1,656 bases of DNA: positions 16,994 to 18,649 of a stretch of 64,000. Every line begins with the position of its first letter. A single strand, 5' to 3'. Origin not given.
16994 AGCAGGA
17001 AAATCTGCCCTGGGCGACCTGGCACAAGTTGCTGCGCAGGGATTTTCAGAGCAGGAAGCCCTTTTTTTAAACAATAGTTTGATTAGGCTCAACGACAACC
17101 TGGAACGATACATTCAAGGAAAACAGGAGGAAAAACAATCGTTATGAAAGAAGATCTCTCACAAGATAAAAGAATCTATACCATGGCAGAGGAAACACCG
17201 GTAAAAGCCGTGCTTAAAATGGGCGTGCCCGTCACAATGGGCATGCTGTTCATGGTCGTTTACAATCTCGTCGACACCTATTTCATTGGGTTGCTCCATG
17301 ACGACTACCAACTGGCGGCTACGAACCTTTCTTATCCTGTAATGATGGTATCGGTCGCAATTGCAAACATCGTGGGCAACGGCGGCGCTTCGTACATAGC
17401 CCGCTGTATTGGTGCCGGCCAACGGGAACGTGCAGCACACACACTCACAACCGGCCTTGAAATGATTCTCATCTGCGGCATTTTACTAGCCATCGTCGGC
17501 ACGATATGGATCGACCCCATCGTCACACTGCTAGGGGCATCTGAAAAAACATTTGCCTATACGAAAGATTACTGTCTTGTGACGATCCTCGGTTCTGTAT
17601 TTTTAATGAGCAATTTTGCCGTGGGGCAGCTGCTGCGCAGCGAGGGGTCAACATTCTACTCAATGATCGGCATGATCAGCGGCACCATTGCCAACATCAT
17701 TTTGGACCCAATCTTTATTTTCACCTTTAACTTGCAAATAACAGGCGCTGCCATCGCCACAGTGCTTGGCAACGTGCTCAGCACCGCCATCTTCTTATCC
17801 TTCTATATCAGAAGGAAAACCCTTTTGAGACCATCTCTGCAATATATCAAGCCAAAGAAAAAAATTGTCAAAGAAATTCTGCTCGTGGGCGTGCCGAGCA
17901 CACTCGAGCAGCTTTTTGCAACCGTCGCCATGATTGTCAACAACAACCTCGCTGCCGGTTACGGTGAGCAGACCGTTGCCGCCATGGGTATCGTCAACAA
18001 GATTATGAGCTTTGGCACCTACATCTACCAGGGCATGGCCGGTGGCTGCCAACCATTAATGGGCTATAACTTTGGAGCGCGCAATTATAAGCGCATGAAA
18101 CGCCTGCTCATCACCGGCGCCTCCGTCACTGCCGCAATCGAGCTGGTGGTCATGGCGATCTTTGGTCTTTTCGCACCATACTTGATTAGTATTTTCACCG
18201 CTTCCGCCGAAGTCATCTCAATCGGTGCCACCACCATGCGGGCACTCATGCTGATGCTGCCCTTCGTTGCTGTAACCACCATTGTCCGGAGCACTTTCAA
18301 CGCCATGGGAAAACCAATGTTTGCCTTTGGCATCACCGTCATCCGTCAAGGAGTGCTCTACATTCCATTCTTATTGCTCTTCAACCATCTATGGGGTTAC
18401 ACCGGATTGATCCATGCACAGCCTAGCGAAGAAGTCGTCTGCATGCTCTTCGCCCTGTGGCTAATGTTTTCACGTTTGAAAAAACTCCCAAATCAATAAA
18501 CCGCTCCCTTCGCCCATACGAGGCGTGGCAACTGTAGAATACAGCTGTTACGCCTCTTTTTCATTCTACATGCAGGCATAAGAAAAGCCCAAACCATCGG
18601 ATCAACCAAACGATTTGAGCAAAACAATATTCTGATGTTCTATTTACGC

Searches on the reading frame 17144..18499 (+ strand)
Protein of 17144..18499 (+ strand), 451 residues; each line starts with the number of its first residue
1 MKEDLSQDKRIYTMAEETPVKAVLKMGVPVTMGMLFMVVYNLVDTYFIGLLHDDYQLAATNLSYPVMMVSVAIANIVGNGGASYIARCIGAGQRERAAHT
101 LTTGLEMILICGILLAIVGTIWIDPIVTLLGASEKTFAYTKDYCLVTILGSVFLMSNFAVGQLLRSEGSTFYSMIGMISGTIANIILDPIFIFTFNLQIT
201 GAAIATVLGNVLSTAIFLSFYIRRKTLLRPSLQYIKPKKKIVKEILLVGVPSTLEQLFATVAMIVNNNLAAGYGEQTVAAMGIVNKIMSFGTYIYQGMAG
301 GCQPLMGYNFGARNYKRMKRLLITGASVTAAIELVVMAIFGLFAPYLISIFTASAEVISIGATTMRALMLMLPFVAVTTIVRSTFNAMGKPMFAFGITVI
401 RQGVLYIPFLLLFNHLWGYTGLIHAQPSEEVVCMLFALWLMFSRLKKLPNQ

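Call 7: search_protein_families(library=pfam, proteins=[window:17144-18499:+])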
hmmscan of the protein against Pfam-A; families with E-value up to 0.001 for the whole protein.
window:17144-18499:+ (451 aa): 3 families
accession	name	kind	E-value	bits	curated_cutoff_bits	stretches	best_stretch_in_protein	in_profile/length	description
PF01554.23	MatE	-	1.5e-51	174.7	24.9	2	29-190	1-161/161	MatE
PF03023.19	MurJ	-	4.9e-10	39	27.4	1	133-447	90-405/451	Lipid II flippase MurJ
PF01943.22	Polysacc_synt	-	1.1e-08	35.3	28.2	2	99-281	71-241/274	Polysaccharide biosynthesis protein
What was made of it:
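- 17144..18499 (+): MATE efflux transporter, module 1. Its composition is host-like. Its last ~150 residues are recombinant. Pfam PF01554 (call 7).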

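Call 9: find_encoding_contigs(protein=window:17144-18499:+, flank=10000, max_places=10)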
Protein window:17144-18499:+ (451 aa): 3 contigs read that carry it; 2 places shown.
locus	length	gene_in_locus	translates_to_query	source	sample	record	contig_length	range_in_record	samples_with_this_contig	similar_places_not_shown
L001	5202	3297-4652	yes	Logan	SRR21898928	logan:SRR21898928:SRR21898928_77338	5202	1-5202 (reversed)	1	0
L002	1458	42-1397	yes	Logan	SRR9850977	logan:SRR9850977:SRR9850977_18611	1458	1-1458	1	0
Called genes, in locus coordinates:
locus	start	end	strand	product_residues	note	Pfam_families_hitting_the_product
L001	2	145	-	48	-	?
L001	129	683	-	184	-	PF00440:TetR_N (weak), PF13305:TetR_C_33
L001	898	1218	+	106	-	PF03551:PadR, PF13601:HTH_34 (faint)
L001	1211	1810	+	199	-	PF22564:HAAS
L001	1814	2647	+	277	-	PF13349:DUF4097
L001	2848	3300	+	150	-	PF22381:Staph_reg_Sar_Rot (weak), PF01047:MarR, PF12802:MarR_2 (weak), PF13601:HTH_34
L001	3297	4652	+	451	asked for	PF01554:MatE, PF01943:Polysacc_synt (weak), PF03023:MurJ, PF01554:MatE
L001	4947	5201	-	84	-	?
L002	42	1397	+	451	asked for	PF01554:MatE, PF01943:Polysacc_synt (weak), PF03023:MurJ, PF01554:MatE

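Call 14: find_homologous_proteins(query=window:17144-18499:+, max_evalue=1e-50)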
Query window:17144-18499:+ (451 aa): 2483 proteins with E <= 1e-50 among 8000 candidates; the best 120 are listed.
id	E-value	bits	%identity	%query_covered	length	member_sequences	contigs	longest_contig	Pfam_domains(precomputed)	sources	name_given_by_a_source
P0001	2.7e-287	970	100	100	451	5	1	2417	PF01943.23,PF01554.24,PF03023.20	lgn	-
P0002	9.7e-227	771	78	99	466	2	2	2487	PF01943.23,PF01554.24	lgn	-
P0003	1.8e-226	770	78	100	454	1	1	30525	PF01554.24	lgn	-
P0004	3.7e-224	762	79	99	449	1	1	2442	PF01943.23,PF01554.24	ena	-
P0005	5.8e-223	759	76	100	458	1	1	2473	PF01554.24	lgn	-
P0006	1.2e-222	757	76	100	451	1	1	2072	PF01943.23,PF01554.24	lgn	-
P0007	1.7e-222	757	77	99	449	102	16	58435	PF01554.24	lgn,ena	-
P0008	1.8e-222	757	77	100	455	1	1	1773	PF01943.23,PF01554.24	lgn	-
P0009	1.0e-219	748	76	99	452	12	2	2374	PF01943.23,PF01554.24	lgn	-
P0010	3.7e-217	739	76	98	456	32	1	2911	PF01554.24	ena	-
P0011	3.4e-213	726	74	100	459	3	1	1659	PF01554.24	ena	-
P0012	2.8e-212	723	78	94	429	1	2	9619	PF01554.24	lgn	-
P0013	8.1e-212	722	73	99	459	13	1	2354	PF01554.24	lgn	-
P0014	1.2e-209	715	72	99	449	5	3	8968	PF01554.24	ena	-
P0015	2.6e-209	714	73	99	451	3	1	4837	PF01554.24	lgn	-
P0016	2.2e-208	710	72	98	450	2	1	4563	PF01943.23,PF01554.24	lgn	-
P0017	1.2e-207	708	73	98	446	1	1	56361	PF01943.23,PF01554.24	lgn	-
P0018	1.2e-207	708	73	99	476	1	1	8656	PF01554.24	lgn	-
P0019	4.6e-207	706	72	99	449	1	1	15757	PF01943.23,PF01554.24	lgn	-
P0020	1.7e-206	704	70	99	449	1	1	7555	PF01943.23,PF01554.24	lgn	-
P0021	1.1e-205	702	70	98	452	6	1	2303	PF01943.23,PF01554.24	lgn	-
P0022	2.0e-205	701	72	98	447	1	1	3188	PF01943.23,PF01554.24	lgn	-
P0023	5.7e-205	699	70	98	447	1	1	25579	PF01943.23,PF01554.24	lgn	-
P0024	6.2e-205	699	70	98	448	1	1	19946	PF01943.23,PF01554.24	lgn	-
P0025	2.1e-204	697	71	99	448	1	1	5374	PF01943.23,PF01554.24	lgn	-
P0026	2.1e-204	697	70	99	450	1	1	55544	PF01943.23,PF01554.24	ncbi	-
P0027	7.2e-204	696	70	98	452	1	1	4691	PF01943.23,PF01554.24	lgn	-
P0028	1.7e-203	694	69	100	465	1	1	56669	PF01554.24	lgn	-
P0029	2.3e-203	694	70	98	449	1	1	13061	PF01943.23,PF01554.24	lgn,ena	-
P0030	4.6e-203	693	70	98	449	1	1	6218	PF01943.23,PF01554.24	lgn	-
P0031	4.7e-203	693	70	98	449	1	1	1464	PF01943.23,PF01554.24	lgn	-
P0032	9.6e-203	692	71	98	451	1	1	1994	PF01943.23,PF01554.24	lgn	-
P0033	1.1e-202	692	68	100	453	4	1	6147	PF01943.23,PF01554.24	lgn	-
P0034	1.1e-202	692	70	98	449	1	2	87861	PF01943.23,PF01554.24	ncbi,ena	-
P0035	1.7e-202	691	69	98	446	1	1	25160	PF01943.23,PF01554.24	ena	-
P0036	1.8e-202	691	69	98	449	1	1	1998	PF01943.23,PF01554.24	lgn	-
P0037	3.1e-202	690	69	98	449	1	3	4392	PF01943.23,PF01554.24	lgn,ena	-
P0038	6.5e-202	689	70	98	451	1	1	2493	PF01943.23,PF01554.24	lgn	-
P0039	8.1e-202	689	69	98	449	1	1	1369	PF01943.23,PF01554.24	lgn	-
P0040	1.6e-201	688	69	98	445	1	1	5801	PF01943.23,PF01554.24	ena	-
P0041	4.7e-201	686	67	100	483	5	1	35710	PF01943.23,PF01554.24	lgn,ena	-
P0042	2.6e-200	684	71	97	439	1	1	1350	PF01943.23,PF01554.24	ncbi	-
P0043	6.5e-200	683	69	98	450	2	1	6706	PF01943.23,PF01554.24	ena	-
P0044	6.6e-200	683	68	99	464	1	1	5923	PF01554.24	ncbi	-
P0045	4.6e-199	680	68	99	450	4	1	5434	PF01943.23,PF01554.24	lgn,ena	-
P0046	1.8e-198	678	69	97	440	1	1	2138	PF01943.23,PF01554.24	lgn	-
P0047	1.2e-197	675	67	100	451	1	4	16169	PF01943.23,PF01554.24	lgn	-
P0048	1.6e-197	675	67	96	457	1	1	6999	PF01943.23,PF01554.24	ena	-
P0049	3.5e-197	674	67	100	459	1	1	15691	PF01554.24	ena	-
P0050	2.3e-196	671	67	99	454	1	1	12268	PF01943.23,PF01554.24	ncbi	-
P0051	2.4e-196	671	69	99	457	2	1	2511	PF01943.23,PF01554.24,PF03023.20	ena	-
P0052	9.8e-196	669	69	98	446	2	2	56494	PF01554.24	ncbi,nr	ncbi:MAG: MATE family efflux transporter [Lachnospiraceae bacterium]|nr:MATE family efflux transport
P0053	3.8e-195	667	65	99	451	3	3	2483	PF01554.24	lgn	-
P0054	5.6e-195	666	67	96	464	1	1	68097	PF01943.23,PF01554.24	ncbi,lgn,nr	ncbi:MAG: MATE family efflux transporter [Eubacteriales bacterium]|nr:MATE family efflux transporter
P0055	3.5e-194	664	66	100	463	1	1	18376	PF01943.23,PF01554.24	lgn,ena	-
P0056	4.3e-194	663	67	100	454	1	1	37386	PF01943.23,PF01554.24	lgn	-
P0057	5.4e-194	663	67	98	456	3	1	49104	PF01943.23,PF01554.24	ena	-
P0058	4.3e-193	660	68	100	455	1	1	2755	PF01943.23,PF01554.24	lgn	-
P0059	1.4e-192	658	66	98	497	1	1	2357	PF01554.24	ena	-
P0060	1.4e-192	658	66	100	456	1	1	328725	PF01554.24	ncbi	-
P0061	3.9e-192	657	68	96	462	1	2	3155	PF01554.24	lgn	-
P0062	4.9e-192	657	66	100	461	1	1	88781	PF01943.23,PF01554.24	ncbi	-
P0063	9.1e-192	656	66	100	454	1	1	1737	PF01943.23,PF01554.24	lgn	-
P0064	1.3e-190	652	66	99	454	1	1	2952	PF01554.24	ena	-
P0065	1.4e-190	652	66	100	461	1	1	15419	PF01943.23,PF01554.24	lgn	-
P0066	2.3e-190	651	66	98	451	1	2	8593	PF01943.23,PF01554.24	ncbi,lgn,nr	ncbi:MAG: MATE family efflux transporter [Clostridia bacterium]|nr:MATE family efflux transporter [C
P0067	1.9e-188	645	65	99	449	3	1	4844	PF01943.23,PF01554.24,PF03023.20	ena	-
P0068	5.1e-188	643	65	99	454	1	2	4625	PF01943.23,PF01554.24,PF03023.20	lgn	-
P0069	6.7e-188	643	65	99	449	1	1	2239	PF01943.23,PF01554.24,PF03023.20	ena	-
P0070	1.8e-187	642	66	96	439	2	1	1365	PF01554.24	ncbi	-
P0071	4.9e-187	640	65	99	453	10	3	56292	PF01943.23,PF01554.24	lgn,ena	-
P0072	6.7e-187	640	64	100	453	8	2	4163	PF01554.24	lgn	-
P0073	7.6e-187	640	65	99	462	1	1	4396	PF01943.23,PF01554.24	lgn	-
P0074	9.0e-187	639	65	99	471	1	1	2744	PF01943.23,PF01554.24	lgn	-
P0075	1.7e-186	638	61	100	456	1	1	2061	PF01943.23,PF01554.24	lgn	-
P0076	2.8e-186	638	64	99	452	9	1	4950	PF01943.23,PF01554.24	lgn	-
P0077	1.2e-185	636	63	100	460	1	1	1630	PF01943.23,PF01554.24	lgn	-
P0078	1.2e-185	636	64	99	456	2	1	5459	PF01943.23,PF01554.24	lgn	-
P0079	1.3e-185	635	64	99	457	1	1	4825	PF01943.23,PF01554.24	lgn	-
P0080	1.5e-185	635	64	99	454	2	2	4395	PF01943.23,PF01554.24,PF03023.20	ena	-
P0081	1.2e-184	632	66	98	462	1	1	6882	PF01554.24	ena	-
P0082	4.1e-184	631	64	100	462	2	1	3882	PF01554.24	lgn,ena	-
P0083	4.6e-184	630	64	100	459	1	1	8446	PF01943.23,PF01554.24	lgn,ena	-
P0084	7.0e-184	630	63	98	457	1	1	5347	PF01554.24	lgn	-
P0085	7.0e-184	630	63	100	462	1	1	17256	PF01554.24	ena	-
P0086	1.5e-183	629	65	97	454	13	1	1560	PF01943.23,PF01554.24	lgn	-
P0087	2.0e-183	628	64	95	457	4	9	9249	PF01943.23,PF01554.24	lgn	-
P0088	1.9e-182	625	64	97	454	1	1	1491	PF01943.23,PF01554.24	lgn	-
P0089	1.5e-180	619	61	100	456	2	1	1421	PF01943.23,PF01554.24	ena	-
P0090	4.8e-180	617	63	98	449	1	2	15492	PF01943.23,PF01554.24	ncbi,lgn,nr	ncbi:MAG: MATE family efflux transporter [Eubacteriales bacterium]|nr:MATE family efflux transporter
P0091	1.0e-179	616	63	97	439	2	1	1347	PF01554.24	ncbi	-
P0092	7.2e-179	613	62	100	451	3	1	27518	PF01554.24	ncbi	-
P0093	9.1e-178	610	61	99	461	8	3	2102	PF01554.24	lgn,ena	-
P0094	6.7e-175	600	60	99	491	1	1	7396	PF01554.24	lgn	-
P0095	1.7e-174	599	60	100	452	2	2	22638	PF01943.23,PF01554.24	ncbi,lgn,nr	ncbi:MAG: MATE family efflux transporter [Clostridia bacterium]|nr:MATE family efflux transporter [C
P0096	2.4e-174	598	62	99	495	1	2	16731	PF01943.23,PF01554.24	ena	-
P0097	4.3e-173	594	61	97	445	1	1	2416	PF01554.24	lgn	-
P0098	2.3e-171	589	61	100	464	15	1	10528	PF01554.24,PF03023.20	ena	-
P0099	7.8e-170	584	61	99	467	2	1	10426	PF01943.23,PF01554.24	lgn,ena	-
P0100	3.3e-167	575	59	98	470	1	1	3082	PF01943.23,PF01554.24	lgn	-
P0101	6.2e-167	574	60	99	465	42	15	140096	PF01554.24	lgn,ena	-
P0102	1.6e-166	573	60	99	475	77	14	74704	PF01554.24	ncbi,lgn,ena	-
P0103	2.4e-165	569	62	95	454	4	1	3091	PF01554.24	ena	-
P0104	3.1e-164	565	58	98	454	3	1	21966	PF01943.23,PF01554.24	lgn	-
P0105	2.6e-163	562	59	99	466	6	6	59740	PF01554.24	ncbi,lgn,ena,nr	ncbi:MAG TPA: hypothetical protein DCG37_01600 [Lachnospiraceae bacterium]|nr:hypothetical protein [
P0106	5.8e-163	561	59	99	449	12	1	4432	PF01554.24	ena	-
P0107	8.5e-163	560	59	99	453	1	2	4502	PF01943.23,PF01554.24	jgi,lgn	-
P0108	1.2e-161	557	57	99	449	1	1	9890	PF01943.23,PF01554.24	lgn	-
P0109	1.9e-161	556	57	99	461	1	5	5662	PF01943.23,PF01554.24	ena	-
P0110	2.1e-161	556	57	99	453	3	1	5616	PF01943.23,PF01554.24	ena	-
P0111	2.7e-161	555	59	95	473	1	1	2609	PF01554.24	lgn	-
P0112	8.3e-161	554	58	98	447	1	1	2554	PF01554.24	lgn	-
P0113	9.1e-161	554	57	99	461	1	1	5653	PF01943.23,PF01554.24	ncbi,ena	-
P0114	1.6e-160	553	57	99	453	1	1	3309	PF01943.23,PF01554.24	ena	-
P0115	1.6e-160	553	57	99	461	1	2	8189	PF01943.23,PF01554.24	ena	-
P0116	2.9e-160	552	57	99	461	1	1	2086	PF01943.23,PF01554.24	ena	-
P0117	3.7e-160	552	57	99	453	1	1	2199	PF01943.23,PF01554.24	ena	-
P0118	3.8e-160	552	56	99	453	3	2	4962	PF01943.23,PF01554.24,PF03023.20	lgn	-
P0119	5.0e-160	551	56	99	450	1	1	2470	PF01943.23,PF01554.24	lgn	-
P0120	1.3e-159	550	57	99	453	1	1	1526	PF01943.23,PF01554.24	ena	-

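Call 16: find_encoding_contigs(protein=P0003, flank=10000, max_places=4)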
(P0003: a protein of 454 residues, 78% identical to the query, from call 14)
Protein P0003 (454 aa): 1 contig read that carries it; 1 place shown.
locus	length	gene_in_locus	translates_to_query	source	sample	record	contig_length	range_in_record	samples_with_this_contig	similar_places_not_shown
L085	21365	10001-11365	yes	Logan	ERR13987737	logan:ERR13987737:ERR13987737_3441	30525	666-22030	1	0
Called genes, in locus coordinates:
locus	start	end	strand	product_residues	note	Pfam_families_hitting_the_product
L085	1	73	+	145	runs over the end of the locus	-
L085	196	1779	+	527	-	-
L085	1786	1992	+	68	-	-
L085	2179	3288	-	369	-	PF00150:Cellulase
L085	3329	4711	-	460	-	PF13347:MFS_2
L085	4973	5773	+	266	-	PF00165:HTH_AraC, PF12833:HTH_18, PF00165:HTH_AraC (weak)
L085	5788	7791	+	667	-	PF02449:Glyco_hydro_42, PF08532:Glyco_hydro_42M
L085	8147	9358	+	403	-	PF13173:AAA_14, PF13635:DUF4143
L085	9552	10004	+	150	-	PF01047:MarR, PF12802:MarR_2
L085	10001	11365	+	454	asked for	PF01554:MatE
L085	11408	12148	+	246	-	PF02525:Flavodoxin_2, PF03358:FMN_red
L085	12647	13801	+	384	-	-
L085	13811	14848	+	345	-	PF09588:YqaJ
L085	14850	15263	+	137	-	PF24963:DUF7768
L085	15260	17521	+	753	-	PF23139:OB_YrrC (faint), PF14520:HHH_5, PF14490:HHH_RecD2, PF01443:Viral_helicase1 (faint), PF13245:AAA_19, PF13604:AAA_30, PF18335:SH3_13, PF13538:UvrD_C_2, +1 more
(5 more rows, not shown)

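Call 17: find_encoding_contigs(protein=P0007, flank=10000, max_places=6)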
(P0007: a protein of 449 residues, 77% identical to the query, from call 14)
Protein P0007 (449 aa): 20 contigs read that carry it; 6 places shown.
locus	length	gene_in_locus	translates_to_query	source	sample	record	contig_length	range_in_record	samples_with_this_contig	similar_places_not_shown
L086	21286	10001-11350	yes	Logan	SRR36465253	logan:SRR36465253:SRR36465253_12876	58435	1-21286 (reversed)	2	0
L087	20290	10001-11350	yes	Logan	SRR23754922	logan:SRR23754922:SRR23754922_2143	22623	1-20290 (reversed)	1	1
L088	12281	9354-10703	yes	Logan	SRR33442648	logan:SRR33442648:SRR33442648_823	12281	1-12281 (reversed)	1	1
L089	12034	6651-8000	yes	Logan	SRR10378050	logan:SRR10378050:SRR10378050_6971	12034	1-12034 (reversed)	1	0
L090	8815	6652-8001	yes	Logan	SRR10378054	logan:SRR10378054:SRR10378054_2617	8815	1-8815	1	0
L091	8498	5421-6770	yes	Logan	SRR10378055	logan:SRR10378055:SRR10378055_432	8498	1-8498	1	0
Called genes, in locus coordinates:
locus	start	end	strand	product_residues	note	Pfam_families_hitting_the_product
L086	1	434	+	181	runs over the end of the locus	PF02525:Flavodoxin_2, PF03358:FMN_red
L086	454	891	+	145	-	PF02525:Flavodoxin_2, PF03358:FMN_red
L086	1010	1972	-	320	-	PF01041:DegT_DnrJ_EryC1, PF00155:Aminotran_1_2 (weak)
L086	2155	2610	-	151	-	PF00486:Trans_reg_C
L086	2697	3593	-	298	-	PF00202:Aminotran_3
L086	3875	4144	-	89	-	-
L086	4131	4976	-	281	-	PF08543:Phos_pyr_kin, PF00294:PfkB (weak)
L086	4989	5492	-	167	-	PF01966:HD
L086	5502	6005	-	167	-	PF01966:HD (weak)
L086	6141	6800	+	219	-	PF00027:cNMP_binding, PF13545:HTH_Crp_2 (weak)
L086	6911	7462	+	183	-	PF03551:PadR, PF10400:Vir_act_alpha_C (weak)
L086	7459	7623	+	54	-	-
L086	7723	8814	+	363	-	-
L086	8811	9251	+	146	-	-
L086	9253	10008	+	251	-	PF12146:Hydrolase_4, PF12695:Abhydrolase_5, PF00561:Abhydrolase_1, PF20408:Abhydrolase_11 (weak)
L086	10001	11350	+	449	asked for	PF01554:MatE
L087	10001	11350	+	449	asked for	PF01554:MatE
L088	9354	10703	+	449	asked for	PF01554:MatE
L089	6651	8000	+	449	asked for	PF01554:MatE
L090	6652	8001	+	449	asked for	PF01554:MatE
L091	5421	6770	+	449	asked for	PF01554:MatE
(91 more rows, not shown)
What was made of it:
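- Tried and rejected: MATE homologues at 76-79% identity sit in unrelated contexts (calls 14, 16, 17).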
